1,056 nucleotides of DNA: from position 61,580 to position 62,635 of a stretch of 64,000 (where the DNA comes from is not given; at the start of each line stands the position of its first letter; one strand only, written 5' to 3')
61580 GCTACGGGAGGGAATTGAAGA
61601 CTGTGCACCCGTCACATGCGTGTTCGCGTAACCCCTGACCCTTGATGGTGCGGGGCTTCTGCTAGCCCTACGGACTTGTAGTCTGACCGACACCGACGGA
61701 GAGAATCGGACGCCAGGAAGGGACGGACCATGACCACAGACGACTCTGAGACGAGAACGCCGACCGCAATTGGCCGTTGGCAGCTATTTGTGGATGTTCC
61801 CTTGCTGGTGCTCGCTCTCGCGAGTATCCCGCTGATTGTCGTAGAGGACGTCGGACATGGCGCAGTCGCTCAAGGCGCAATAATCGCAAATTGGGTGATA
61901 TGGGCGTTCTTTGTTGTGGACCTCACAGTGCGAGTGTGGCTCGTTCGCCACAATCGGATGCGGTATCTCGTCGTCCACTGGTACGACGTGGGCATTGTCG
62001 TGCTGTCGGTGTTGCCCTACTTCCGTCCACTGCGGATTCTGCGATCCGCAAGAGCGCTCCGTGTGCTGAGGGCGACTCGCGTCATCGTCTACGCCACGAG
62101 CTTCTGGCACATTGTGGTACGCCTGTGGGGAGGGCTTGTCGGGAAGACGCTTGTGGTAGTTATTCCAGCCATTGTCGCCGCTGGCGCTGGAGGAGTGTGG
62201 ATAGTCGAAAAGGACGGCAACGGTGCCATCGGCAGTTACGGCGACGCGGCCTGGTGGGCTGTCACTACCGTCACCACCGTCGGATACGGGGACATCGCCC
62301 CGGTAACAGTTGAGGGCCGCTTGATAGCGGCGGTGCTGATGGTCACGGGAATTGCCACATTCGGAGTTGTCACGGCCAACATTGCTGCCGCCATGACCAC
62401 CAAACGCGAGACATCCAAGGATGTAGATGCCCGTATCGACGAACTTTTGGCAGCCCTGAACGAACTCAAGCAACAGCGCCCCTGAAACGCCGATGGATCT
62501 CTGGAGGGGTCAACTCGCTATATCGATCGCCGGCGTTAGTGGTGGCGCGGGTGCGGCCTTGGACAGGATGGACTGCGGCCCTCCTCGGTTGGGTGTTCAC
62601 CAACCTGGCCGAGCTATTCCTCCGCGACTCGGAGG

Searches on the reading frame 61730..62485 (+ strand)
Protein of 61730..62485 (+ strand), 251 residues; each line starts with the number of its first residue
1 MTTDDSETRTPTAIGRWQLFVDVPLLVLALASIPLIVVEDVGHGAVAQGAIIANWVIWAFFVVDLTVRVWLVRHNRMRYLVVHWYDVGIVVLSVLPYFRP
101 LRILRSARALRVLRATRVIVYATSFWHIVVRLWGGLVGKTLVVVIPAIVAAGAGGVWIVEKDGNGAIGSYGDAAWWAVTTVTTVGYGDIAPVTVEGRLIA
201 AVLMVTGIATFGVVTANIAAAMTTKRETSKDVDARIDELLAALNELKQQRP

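Call 48: search_protein_families(library=pfam, proteins=[window:61730-62485:+], max_evalue=0.001)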
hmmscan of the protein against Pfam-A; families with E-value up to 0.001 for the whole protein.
window:61730-62485:+ (251 aa): 2 families
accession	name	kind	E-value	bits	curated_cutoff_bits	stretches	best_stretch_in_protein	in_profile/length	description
PF00520.37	Ion_trans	-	2.2e-17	63.5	25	1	51-222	36-228/241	Ion transport protein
PF07885.22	Ion_trans_2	-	3.3e-16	59.4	22.5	1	151-223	9-78/79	Ion channel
